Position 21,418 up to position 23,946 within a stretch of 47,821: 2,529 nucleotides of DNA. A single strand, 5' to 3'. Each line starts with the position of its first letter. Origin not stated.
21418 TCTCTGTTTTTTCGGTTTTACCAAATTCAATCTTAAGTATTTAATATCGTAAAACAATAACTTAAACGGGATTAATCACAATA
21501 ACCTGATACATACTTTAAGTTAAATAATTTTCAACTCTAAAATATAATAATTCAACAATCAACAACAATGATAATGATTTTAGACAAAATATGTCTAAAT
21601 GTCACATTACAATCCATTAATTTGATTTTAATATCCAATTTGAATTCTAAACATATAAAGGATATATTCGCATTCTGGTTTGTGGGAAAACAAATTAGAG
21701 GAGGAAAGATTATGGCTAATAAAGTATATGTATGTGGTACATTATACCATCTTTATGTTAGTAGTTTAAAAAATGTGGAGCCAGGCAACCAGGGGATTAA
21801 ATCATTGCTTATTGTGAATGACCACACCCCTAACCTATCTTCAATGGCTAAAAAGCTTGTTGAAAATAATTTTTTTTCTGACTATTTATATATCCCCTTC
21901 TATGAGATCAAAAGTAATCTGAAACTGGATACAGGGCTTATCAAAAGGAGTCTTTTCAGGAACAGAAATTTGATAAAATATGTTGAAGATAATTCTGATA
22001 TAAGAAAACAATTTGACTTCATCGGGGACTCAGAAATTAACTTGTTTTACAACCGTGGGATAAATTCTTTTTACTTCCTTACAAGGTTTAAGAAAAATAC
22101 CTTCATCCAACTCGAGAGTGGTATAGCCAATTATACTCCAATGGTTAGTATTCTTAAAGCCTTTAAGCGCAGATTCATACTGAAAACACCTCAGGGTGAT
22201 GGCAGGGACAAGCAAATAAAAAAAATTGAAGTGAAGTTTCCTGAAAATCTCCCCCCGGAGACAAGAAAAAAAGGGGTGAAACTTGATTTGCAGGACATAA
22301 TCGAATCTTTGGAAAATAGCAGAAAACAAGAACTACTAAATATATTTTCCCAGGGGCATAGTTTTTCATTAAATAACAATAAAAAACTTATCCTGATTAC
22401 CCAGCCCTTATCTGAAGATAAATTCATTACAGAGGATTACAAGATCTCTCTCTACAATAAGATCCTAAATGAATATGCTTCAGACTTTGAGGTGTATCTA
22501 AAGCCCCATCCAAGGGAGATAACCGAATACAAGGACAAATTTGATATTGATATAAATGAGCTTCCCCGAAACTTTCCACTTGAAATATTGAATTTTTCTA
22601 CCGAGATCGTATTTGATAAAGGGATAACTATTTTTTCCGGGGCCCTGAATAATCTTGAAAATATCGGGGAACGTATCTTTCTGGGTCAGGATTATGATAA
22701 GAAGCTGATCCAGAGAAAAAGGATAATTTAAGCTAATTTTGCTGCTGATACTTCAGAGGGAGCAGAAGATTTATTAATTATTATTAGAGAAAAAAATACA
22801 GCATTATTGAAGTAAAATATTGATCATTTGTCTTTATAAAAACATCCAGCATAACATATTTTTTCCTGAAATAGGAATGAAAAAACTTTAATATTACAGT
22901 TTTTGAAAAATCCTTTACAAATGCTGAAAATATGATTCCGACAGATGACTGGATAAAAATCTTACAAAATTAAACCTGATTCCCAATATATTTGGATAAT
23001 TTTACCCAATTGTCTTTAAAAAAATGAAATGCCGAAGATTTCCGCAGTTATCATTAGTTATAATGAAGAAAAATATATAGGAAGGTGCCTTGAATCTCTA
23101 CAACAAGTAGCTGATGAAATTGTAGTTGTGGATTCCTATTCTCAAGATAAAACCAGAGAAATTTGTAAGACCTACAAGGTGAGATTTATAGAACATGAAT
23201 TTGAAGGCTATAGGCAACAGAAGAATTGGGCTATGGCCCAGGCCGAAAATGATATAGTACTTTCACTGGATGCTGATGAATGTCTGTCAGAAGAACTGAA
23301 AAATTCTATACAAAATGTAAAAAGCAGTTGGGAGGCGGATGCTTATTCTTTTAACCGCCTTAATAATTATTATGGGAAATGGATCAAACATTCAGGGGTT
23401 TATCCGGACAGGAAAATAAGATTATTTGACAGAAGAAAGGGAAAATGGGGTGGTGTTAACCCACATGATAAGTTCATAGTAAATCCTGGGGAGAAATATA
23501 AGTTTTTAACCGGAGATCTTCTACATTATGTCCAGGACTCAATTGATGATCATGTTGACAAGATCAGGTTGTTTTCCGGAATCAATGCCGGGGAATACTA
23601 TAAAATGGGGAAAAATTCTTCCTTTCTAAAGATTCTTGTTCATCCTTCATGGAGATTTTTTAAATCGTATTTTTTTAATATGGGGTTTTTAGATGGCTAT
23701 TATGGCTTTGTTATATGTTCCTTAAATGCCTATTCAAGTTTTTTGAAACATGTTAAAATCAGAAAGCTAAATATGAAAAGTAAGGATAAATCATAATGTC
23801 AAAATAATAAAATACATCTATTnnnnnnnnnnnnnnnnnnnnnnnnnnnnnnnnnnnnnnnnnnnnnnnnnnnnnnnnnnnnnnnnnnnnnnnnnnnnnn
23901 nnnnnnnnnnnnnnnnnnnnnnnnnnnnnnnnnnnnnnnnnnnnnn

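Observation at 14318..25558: Composite glycan-tailoring island joining a C-P (phosphonate) pathway, a nonulosonic-acid pathway and two unrelated activation/transfer systems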

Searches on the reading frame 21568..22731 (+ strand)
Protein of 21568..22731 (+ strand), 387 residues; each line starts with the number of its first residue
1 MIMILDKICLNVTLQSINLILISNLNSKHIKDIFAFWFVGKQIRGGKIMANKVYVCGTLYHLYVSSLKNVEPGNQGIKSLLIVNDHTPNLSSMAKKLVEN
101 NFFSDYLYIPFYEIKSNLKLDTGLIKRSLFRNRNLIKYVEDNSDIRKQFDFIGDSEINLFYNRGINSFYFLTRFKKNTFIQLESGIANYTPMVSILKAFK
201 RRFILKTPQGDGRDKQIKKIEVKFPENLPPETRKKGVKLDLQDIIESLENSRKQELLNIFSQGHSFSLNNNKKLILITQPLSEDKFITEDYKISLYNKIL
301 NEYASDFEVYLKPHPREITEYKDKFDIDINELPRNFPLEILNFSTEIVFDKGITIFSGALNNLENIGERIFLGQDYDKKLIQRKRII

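Call 3: search_protein_families(library=pfam, proteins=[window:21568-22731:+], max_evalue=0.001)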
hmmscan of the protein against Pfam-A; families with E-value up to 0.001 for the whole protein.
window:21568-22731:+ (387 aa): 2 families
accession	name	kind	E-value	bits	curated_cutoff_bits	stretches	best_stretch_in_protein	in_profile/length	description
PF07922.17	Glyco_transf_52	-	5.7e-20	72.1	26.1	1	167-362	74-256/272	Glycosyltransferase family 52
PF07388.17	A-2_8-polyST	-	9.9e-13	48.8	23.3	1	53-341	2-283/316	Alpha-2,8-polysialyltransferase (POLYST)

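Call 4: search_protein_families(library=ncbifam, proteins=[window:21568-22731:+], max_evalue=0.001)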
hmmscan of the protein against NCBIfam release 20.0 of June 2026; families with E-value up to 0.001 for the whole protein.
window:21568-22731:+ (387 aa): 0 families

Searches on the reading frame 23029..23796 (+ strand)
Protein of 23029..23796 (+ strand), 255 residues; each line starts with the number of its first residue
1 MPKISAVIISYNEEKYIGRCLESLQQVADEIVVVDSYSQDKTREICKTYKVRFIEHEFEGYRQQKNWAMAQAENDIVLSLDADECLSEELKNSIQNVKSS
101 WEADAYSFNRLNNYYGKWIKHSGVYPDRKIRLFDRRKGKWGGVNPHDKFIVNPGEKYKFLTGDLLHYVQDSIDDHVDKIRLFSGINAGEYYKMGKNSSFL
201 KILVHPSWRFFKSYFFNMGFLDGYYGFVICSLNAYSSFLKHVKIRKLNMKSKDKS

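Call 3: search_protein_families(library=pfam, proteins=[window:23029-23796:+], max_evalue=0.001)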
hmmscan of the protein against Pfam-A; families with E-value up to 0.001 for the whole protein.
window:23029-23796:+ (255 aa): 3 families
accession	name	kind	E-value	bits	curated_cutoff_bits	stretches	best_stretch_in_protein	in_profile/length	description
PF00535.33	Glycos_transf_2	-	3.8e-21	76.2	23.3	1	5-121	1-126/168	Glycosyl transferase family 2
PF13704.12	Glyco_tranf_2_4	-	2.7e-07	31.4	27.5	1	12-87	2-85/98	Glycosyl transferase family 2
PF13641.12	Glyco_tranf_2_3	-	0.00023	21.7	27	1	2-90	1-103/230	Glycosyltransferase like family 2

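Call 4: search_protein_families(library=ncbifam, proteins=[window:23029-23796:+], max_evalue=0.001)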
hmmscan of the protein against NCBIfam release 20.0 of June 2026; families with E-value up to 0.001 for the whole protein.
window:23029-23796:+ (255 aa): 13 families
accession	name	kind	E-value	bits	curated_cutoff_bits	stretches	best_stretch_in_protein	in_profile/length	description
TIGR04283.1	glyco_like_mftF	equivalog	1.3e-14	54.3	182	1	4-109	1-108/221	TIGR04283 family arsenosugar biosynthesis glycosyltransferase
TIGR04195.1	S_glycosyl_SunS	equivalog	7.3e-13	48.1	350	1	2-98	57-155/421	SunS family peptide S-glycosyltransferase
NF041391.1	DPhHxTase_Halo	equivalog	2e-09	36.7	375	1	10-87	3-82/213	dolichyl-phosphate hexose transferase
NF007482.0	PRK10073.1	equivalog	1.8e-07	30.5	423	1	2-97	6-109/334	glycosyltransferase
TIGR04182.1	glyco_TIGR04182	equivalog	3.3e-07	30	325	1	5-112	3-111/293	S-layer glycoprotein N-glycosyltransferase AglJ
NF047683.1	TeichurnBiosyTuaG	equivalog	6.4e-07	29.3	400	1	2-103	6-117/252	teichuronic acid biosynthesis protein TuaG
NF041875.1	EPS_EpsD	equivalog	2.3e-06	27.2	370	1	4-89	1-95/325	exopolysaccharide biosynthesis glycosyltransferase EpsD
TIGR03937.1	PgaC_IcaA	equivalog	3.4e-06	26.3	422.3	1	2-90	45-142/407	poly-beta-1,6-N-acetyl-D-glucosamine synthase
NF050050.1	ProtGlycPglI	equivalog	3.9e-06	26.5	500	1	1-100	1-111/306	GalNAc(5)-diNAcBac-PP-undecaprenol beta-1,3-glucosyltransferase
NF010496.0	PRK13915.1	equivalog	1.5e-05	24.3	262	1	3-55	32-90/307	glucosyl-3-phosphoglycerate synthase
NF038302.1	EPS_HpsE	equivalog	1.5e-05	24.1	300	1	4-89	3-102/307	hormogonium polysaccharide biosynthesis glycosyltransferase HpsE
NF045692.1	OglycostaseCruG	equivalog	2.3e-05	23.5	600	1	3-50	42-92/386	2'-O-glycosyltransferase CruG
NF058614.1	PPMAGASynPpgS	equivalog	0.00039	19.9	370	1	7-57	5-55/226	polyprenyl-phospho-N-acetylgalactosaminyl synthase PpgS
